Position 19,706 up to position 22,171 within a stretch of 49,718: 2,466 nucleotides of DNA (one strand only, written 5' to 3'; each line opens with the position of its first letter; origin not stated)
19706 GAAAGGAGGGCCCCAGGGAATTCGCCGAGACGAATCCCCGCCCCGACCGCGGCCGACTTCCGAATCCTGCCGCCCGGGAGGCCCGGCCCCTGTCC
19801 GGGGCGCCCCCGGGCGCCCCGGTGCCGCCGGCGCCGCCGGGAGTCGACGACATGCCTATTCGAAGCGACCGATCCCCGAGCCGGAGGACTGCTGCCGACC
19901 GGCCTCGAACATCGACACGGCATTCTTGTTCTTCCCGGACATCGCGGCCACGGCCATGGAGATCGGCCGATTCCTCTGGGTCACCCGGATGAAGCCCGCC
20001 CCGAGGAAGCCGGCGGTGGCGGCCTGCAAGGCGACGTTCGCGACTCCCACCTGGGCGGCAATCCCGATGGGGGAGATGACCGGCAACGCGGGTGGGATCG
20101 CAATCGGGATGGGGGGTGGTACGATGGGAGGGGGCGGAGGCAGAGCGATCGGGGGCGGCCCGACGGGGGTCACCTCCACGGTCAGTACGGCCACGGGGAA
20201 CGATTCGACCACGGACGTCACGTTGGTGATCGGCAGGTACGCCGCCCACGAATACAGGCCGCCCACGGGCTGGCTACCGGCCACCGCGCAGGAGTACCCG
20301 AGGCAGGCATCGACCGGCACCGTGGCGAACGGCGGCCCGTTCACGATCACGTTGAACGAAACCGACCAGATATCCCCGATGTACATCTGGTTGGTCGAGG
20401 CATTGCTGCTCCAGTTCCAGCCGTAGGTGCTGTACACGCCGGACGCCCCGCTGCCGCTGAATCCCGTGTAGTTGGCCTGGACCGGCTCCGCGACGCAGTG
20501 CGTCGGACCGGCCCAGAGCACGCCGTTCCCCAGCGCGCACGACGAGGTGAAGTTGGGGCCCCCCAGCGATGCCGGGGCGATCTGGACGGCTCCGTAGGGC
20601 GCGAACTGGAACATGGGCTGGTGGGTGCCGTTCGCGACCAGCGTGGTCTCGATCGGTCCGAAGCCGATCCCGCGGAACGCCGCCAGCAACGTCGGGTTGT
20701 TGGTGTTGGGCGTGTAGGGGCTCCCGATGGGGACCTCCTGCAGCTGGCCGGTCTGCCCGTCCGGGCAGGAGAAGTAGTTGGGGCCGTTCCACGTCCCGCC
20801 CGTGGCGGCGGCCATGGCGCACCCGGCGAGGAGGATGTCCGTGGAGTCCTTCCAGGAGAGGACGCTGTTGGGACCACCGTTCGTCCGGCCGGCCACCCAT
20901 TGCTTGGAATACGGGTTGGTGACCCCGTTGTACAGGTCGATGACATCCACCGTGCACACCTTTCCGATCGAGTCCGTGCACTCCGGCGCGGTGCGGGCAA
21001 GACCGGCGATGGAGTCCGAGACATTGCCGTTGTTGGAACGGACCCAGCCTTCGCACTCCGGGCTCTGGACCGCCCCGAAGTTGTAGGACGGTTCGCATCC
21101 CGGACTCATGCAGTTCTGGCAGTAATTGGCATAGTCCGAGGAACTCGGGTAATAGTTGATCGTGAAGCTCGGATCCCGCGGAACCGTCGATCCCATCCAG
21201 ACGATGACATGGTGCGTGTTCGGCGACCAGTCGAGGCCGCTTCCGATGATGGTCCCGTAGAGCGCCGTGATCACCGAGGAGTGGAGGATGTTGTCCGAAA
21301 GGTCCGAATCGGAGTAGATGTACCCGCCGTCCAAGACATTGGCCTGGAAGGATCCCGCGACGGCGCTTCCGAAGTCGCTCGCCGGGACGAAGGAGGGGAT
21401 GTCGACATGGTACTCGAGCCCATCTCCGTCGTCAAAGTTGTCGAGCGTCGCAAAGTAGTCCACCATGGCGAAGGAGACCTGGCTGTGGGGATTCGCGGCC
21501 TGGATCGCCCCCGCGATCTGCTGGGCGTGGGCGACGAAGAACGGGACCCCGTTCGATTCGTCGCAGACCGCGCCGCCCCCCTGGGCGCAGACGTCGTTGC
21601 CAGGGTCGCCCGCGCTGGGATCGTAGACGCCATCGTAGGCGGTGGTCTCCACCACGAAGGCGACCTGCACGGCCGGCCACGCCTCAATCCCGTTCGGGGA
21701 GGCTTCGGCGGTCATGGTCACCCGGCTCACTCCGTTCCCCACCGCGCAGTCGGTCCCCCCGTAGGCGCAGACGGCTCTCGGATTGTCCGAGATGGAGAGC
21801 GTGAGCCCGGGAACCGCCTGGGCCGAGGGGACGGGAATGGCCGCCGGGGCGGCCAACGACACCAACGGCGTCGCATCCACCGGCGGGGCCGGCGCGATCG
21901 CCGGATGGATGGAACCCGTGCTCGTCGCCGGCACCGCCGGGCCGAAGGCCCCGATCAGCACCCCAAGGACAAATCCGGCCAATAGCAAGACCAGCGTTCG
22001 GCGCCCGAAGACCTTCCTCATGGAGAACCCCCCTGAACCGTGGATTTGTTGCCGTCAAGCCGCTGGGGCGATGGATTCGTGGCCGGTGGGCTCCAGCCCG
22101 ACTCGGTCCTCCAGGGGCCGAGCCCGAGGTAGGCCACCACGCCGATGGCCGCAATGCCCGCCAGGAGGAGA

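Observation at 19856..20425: Conserved C-terminal anchoring module shared with a gene 22 kb away (42126-42737): juxtamembrane domain, polyproline stalk, AGF..R...(I/V)SMAVAA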

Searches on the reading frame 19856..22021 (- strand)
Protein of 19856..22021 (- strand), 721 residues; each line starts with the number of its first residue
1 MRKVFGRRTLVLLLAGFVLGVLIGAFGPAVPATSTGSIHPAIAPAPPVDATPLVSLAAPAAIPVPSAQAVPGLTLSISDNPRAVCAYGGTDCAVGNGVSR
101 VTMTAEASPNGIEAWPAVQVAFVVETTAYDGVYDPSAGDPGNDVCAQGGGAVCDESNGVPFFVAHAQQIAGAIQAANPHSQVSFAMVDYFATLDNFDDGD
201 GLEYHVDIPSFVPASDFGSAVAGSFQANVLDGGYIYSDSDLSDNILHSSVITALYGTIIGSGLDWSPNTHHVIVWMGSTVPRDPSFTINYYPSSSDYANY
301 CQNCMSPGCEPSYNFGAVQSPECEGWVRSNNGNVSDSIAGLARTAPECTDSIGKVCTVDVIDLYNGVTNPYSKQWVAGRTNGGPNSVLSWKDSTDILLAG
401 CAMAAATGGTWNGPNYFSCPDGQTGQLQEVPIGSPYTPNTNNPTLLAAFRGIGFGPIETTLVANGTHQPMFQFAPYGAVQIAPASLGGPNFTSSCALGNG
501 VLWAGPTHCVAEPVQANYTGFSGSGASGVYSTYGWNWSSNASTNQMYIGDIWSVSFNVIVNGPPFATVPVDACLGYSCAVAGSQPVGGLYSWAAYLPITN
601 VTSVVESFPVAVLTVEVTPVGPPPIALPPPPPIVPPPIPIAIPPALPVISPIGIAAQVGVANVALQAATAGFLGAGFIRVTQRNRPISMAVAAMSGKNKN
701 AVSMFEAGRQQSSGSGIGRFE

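Call 6: search_protein_families(library=pfam, proteins=[window:19856-22021:-], max_evalue=0.01)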
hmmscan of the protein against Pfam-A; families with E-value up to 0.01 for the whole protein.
window:19856-22021:- (721 aa): 0 families
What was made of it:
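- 20492..21700 (-): Protein A residues 108-510: Cys-rich vWA-like alpha/beta domain inserted into a loop of the leg domain. It is cargo, not part of the shared module. No Pfam hit (call 6).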

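Call 7: search_protein_families(library=ncbifam, proteins=[window:19856-22021:-], max_evalue=0.1)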
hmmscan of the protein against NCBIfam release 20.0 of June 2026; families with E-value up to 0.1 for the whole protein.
window:19856-22021:- (721 aa): 0 families

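Call 11: find_homologous_proteins(query=window:19859-22021:-, max_evalue=0.001)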
Query window:19859-22021:- (721 aa): 377 proteins with E <= 0.001 among 8000 candidates; the best 120 are listed.
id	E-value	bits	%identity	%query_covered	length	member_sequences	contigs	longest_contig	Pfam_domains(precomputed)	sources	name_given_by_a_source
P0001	0.0e+0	1602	97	100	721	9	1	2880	-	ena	-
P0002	0.0e+0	1193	87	83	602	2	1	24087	-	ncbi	ncbi:MAG: hypothetical protein ACYDFT_00580 [Thermoplasmata archaeon]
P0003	3.5e-296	1003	65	99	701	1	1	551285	-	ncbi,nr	ncbi:MAG TPA: hypothetical protein VGV89_05800 [Thermoplasmata archaeon]|nr:hypothetical protein [Th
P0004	1.2e-284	965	66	94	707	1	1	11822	-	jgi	jgi:hypothetical protein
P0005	1.6e-284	964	63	99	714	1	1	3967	-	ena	-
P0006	1.8e-280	951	63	97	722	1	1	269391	-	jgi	jgi:hypothetical protein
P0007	8.5e-271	919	62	96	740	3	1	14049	-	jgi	jgi:hypothetical protein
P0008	3.0e-268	910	61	100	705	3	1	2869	-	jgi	-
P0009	6.0e-249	847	60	90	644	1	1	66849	-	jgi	jgi:hypothetical protein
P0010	6.1e-248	843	57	99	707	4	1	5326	-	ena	-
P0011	8.6e-238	810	56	98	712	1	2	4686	-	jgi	jgi:hypothetical protein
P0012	8.6e-237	806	56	99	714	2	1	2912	-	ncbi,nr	ncbi:MAG TPA: hypothetical protein VN864_08750 [Thermoplasmata archaeon]|nr:hypothetical protein [Th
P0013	4.8e-236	804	55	98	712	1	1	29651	-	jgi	jgi:hypothetical protein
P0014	1.2e-235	803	56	99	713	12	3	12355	-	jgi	jgi:hypothetical protein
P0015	4.3e-234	797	54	99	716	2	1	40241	-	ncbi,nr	ncbi:MAG: hypothetical protein L3K04_03045 [Thermoplasmata archaeon]|nr:hypothetical protein [Thermo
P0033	4.6e-224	764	53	99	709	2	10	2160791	-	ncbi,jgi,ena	-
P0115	6.1e-206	704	53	95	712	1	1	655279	-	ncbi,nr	ncbi:MAG: hypothetical protein L3K14_03420 [Thermoplasmata archaeon]|nr:hypothetical protein [Thermo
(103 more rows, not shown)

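Call 21: find_encoding_contigs(protein=P0003, flank=10000, max_places=2)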
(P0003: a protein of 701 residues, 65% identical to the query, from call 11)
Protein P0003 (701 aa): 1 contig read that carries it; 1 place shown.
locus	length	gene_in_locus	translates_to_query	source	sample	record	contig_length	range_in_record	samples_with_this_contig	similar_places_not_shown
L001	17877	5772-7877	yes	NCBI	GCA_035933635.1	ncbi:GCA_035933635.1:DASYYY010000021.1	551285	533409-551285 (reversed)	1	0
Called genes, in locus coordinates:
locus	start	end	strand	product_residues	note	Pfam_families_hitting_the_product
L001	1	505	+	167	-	PF08327:AHSA1 (weak)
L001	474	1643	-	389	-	PF04185:Phosphoesterase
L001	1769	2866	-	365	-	-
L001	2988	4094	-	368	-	PF04185:Phosphoesterase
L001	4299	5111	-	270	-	-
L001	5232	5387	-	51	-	-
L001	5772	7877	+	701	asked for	-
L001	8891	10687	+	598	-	-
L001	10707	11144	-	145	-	PF00903:Glyoxalase, PF18029:Glyoxalase_6 (weak)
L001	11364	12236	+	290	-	PF00561:Abhydrolase_1, PF12146:Hydrolase_4, PF12697:Abhydrolase_6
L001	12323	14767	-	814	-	PF17900:Peptidase_M1_N, PF01433:Peptidase_M1, PF11838:ERAP1_C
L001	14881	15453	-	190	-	-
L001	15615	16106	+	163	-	PF01243:PNPOx_N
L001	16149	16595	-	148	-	-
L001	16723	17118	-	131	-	PF00903:Glyoxalase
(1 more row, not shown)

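Call 23: find_encoding_contigs(protein=P0033, flank=10000, max_places=2)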
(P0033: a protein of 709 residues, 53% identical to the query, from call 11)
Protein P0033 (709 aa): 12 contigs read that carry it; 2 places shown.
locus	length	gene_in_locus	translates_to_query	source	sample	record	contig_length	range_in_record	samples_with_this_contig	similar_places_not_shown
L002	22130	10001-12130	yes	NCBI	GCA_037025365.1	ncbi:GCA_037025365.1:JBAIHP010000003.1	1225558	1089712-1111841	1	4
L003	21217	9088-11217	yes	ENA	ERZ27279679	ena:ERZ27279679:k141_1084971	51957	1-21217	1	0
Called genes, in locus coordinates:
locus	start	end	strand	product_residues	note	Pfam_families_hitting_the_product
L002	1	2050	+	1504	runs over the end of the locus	PF13088:BNR_2 (faint), PF18998:Flg_new_2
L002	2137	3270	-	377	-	-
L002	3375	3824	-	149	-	-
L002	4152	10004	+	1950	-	PF13715:CarbopepD_reg_2 (faint), PF13620:CarboxypepD_reg (weak)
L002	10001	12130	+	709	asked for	-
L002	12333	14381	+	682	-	-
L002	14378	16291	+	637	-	-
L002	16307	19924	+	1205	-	PF00910:RNA_helicase (faint), PF05496:RuvB_N (weak), PF00004:AAA, PF07724:AAA_2 (weak), PF17862:AAA_lid_3, PF00004:AAA, PF07728:AAA_5 (weak), PF17862:AAA_lid_3, +16 more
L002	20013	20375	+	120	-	-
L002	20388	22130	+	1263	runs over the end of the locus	PF00801:PKD, PF18911:PKD_4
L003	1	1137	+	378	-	?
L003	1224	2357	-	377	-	-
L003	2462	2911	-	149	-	-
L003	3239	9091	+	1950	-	PF13715:CarbopepD_reg_2 (faint), PF13620:CarboxypepD_reg (weak)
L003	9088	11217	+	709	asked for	-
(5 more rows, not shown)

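Call 24: find_encoding_contigs(protein=P0115, flank=10000, max_places=2)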
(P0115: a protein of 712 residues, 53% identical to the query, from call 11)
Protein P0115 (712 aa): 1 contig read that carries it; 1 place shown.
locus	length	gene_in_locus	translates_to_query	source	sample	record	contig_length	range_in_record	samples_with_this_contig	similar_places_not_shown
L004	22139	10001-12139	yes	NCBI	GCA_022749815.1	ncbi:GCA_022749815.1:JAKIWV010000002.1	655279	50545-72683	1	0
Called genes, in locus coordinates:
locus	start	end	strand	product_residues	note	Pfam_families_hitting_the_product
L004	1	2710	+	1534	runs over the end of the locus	PF13088:BNR_2 (faint), PF18998:Flg_new_2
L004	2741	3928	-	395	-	-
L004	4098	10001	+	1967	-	PF13715:CarbopepD_reg_2 (faint), PF13620:CarboxypepD_reg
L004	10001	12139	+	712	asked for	-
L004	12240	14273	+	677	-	-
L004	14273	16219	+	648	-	-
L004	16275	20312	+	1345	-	PF01443:Viral_helicase1 (faint), PF00005:ABC_tran (faint), PF05496:RuvB_N (weak), PF00004:AAA, PF07724:AAA_2 (weak), PF17862:AAA_lid_3, PF00004:AAA, PF17862:AAA_lid_3, +16 more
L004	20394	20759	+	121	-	-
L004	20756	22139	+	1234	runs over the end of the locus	PF00801:PKD, PF18911:PKD_4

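Call 31: predict_structure(alignment_id=A3)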
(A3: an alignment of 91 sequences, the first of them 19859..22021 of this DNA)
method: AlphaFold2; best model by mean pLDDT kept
length: 721 residues; sequences in the alignment: 91
mean_pLDDT: 82.5   pTM: 0.64
mean pLDDT of the five models: 82.5, 82.4, 81.4, 79.9, 79.0
residues with pLDDT >= 90: 440; 70-90: 122; 50-70: 52; < 50: 107
segments of 3 or more residues with pLDDT < 50: 1-3, 28-67, 641-643, 647-649, 651-669, 678-689, 696-703, 709-721
pLDDT, mean of each block of 10 residues (from residue 1): 60 88 61 37 39 35 44 92 95 95 93 77 96 95 95 96 98 89 94 85 93 98 97 94 93 95 89 97 95 93 90 93 93 92 94 91 97 95 96 98 96 98 96 94 97 69 88 96 96 92 83 91 71 93 89 97 95 96 95 88 92 91 74 63 49 36 42 51 43 48 48 40 42
secondary structure, 60 per line:
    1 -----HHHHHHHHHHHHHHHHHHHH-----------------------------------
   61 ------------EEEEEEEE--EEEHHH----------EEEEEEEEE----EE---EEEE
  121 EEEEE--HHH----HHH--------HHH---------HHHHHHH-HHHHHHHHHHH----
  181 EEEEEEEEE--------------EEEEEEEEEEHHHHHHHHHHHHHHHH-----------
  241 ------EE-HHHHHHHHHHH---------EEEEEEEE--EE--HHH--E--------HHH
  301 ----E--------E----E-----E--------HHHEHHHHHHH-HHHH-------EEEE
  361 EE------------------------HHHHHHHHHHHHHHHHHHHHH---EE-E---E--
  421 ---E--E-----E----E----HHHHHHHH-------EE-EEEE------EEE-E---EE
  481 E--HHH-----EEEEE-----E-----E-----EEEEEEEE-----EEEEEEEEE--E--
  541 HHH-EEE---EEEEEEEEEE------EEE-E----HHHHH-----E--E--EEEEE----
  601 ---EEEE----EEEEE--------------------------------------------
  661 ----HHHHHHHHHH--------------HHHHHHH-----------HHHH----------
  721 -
elements in order (helices of 4 or more, strands of 3 or more residues): H6-25 E73-80 E83-85 E99-107 E117-125 H158-164 H166-176 E181-189 E204-213 H214-229 H250-260 E270-277 H338-344 H346-349 E357-362 H387-407 H443-450 E461-464 E471-473 E479-481 E492-496 E514-521 E527-535 E545-547 E551-560 E567-569 H576-580 E592-596 E604-607 E612-616 H665-674 H689-695 H707-710
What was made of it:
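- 21701..21820 (-): Protein A residues 68-107: N-terminal strands of the shared beta-sandwich 'leg' domain, with a conserved Cys pair (C85, C92). Strands 73-107 in the AF2 model, pLDDT >90 (call 31).
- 20492..21700 (-): Alternating strand/helix pattern at high pLDDT (call 31).
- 20072..20173 (-): Protein A residues 617-650: proline-rich stalk. Low pLDDT (call 31).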

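Call 34: fold_search(model_id=the predicted structure, library=pdb)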
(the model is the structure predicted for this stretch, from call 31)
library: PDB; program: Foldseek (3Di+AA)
matches with E <= 10: 710; with E <= 0.001: 89
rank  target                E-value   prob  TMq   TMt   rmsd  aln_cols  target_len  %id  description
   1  7w6b                  2.0e-10  1.00  0.22  0.20  17.8       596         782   12  Crystal Structure of PitA from pilus islet-2 of Streptococcus oralis (released 2022-06-01)
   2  6m48_B                2.8e-10  1.00  0.22  0.20  14.8       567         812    9  Crystal structure of pilus adhesin, SpaC from Lactobacillus rhamnosus GG - P21212 form (released 2020-07-29)
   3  6m48_A                1.4e-09  1.00  0.24  0.21  14.3       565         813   10  Crystal structure of pilus adhesin, SpaC from Lactobacillus rhamnosus GG - P21212 form (released 2020-07-29)
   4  6m3y                  2.0e-09  1.00  0.23  0.21  14.3       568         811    9  Crystal structure of pilus adhesin, SpaC from Lactobacillus rhamnosus GG - open conformation (released 2020-07-29)
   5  4fx5                  1.6e-08  1.00  0.20  0.31  16.8       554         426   10  von Willebrand factor type A from Catenulispora acidiphila (released 2012-07-18)
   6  9der_B                4.1e-08  1.00  0.26  0.37  14.5       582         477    8  Cryo-EM Structures of Full-Length Integrin alphaIIbbeta3 in Native Lipids Complexed with Tirofiban (released 2024-10-16)
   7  2ww8                  1.6e-07  1.00  0.20  0.18  17.1       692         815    8  Structure of the pilus adhesin (RrgA) from Streptococcus pneumoniae (released 2010-01-19)
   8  3nid_B                2.0e-07  1.00  0.21  0.30  19.2       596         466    9  The Closed Headpiece of Integrin alphaIIB beta3 and its Complex with an alpahIIB beta3 -Specific Antagonist That Does  (released 2010-12-22)
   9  8t2u_B                2.1e-07  1.00  0.27  0.47  11.7       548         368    8  Cryo-EM Structures of Full-length Integrin alphaIIbbeta3 in Native Lipids complexed with Eptifibatide (released 2023-07-26)
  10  9axl_B                2.1e-07  1.00  0.23  0.30  20.4       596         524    8  Structure of the semi-extended AlphaIIbBeta3 in complex with R21D10 Fab (released 2024-11-13)
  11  3nid_D                2.1e-07  1.00  0.22  0.31  18.9       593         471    8  The Closed Headpiece of Integrin alphaIIB beta3 and its Complex with an alpahIIB beta3 -Specific Antagonist That Does  (released 2010-12-22)
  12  8t2v_B                2.4e-07  1.00  0.23  0.24  19.2       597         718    8  Cryo-EM Structures of Full-length Integrin alphaIIbbeta3 in Native Lipids (released 2023-07-26)
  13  9dax_B                2.7e-07  1.00  0.20  0.35  19.4       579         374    8  The structure of AlphaIIbbeta3 in apo state (released 2025-04-09)
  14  4g1e_B                3.0e-07  1.00  0.22  0.23  20.0       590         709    8  Crystal structure of integrin alpha V beta 3 with coil-coiled tag. (released 2012-12-12)
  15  3nif_D                3.0e-07  1.00  0.22  0.32  19.8       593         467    9  The Closed Headpiece of Integrin IIb 3 and its Complex with an IIb 3 -Specific Antagonist That Does Not Induce Opening (released 2010-12-22)
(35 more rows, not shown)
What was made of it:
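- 20492..21700 (-): Foldseek hits to pilus-tip adhesins, a vWA protein and integrin beta chains (call 34).
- On LPXTG sortase substrates (pilus-tip adhesins): Foldseek top hits are PitA, SpaC, RrgA and GBS104 (call 34).
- Closest known: Integrin beta subunits. Same: In protein A a vWA-type alpha/beta domain is inserted into a loop of a beta-sandwich (Foldseek E about 1e-7, call 34).
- Closest known: Gram-positive pilus-tip adhesins RrgA, SpaC, PitA and GBS104. Same: These are the best structural matches to A (E 2e-10 to 4e-7, call 34).
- Fold: A matches vWA-in-beta-sandwich proteins (calls 31, 34). Foldseek matches of A to integrin beta chains at E about 1e-7, and to pilus adhesins with the same inserted-vWA topology (call 34).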

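Call 52: find_related_loci(query=A2, collection=genome_contigs, flank=10000)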
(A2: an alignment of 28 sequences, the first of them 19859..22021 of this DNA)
Query A2 (721 aa) in genome_contigs; peptide patterns used: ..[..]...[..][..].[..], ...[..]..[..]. (x = any residue, [..] = any of these).
148 stretches matched a pattern; 112 encode a relative of the query (tblastn E <= 1e-3); the best 80 are kept; 78 distinct loci.
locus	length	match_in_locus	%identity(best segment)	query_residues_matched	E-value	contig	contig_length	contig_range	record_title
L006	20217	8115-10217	54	7-721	0e+0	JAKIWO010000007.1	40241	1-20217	MAG: Thermoplasmata archaeon isolate SubAcS13-24 SubAcS13-24_7, whole genome shotgun sequence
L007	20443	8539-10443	56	65-721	0e+0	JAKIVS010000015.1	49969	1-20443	MAG: Thermoplasmata archaeon isolate AcS1-3 NODE_1260_length_49969_cov_12.471210, whole genome shotgun sequence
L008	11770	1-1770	67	124-721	0e+0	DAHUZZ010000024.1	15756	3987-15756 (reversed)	MAG TPA_asm: Thermoplasmata archaeon isolate clean1690 NODE_24_length_15756_cov_9.100198, whole genome shotgun sequence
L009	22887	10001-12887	56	7-721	0e+0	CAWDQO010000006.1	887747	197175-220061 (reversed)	MAG: uncultured Thermoplasmata archaeon isolate MFD03399.bin.2.1 genome assembly, contig: contig_6199, whole genome shot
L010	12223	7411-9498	52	7-721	0e+0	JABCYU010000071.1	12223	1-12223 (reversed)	MAG: Methanobacteriota archaeon isolate Inc-BW-H-2-M_MAG52 Ga0210384_10006711, whole genome shotgun sequence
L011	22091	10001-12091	54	2-721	0e+0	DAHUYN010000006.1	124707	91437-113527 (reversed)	MAG TPA_asm: Thermoplasmata archaeon isolate clean271 NODE_6_length_124707_cov_9.491756, whole genome shotgun sequence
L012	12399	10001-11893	57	71-721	0e+0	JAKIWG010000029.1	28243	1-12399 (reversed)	MAG: Thermoplasmata archaeon isolate AcS5-116 NODE_4615_length_28243_cov_8.534731, whole genome shotgun sequence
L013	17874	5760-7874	65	7-721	0e+0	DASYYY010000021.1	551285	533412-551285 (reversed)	MAG TPA_asm: Thermoplasmata archaeon isolate SMAG_U6348 k141_54795, whole genome shotgun sequence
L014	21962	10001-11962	55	32-721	0e+0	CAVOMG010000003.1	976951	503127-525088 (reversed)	MAG: uncultured Thermoplasmata archaeon isolate MFD00008.bin.2.88 genome assembly, contig: contig_5858, whole genome sho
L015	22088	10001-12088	51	1-721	0e+0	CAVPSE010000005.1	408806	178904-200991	MAG: uncultured Thermoplasmata archaeon isolate MFD00008.bin.2.157 genome assembly, contig: contig_51209, whole genome s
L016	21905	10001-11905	57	71-706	0e+0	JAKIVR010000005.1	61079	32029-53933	MAG: Thermoplasmata archaeon isolate AcS11-62 AcS11-62_5, whole genome shotgun sequence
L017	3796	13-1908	56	73-721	0e+0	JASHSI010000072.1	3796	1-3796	MAG: Thermoplasmata archaeon isolate JOPF123 JOPF_A01C_contig_151753, whole genome shotgun sequence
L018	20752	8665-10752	53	1-721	0e+0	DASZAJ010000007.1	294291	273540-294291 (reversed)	MAG TPA_asm: Thermoplasmata archaeon isolate SMAG_U6385 k141_548054, whole genome shotgun sequence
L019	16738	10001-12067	55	2-721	0e+0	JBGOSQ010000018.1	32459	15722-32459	MAG: Thermoplasmata archaeon isolate OBJ_0618_7090110_183 k141_11844912_length_32459_cov_15.0513, whole genome shotgun s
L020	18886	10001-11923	57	64-721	0e+0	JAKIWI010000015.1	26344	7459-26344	MAG: Thermoplasmata archaeon isolate AcS5-58 NODE_5109_length_26344_cov_29.341512, whole genome shotgun sequence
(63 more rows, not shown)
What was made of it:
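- The clade is narrow (calls 11, 52).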
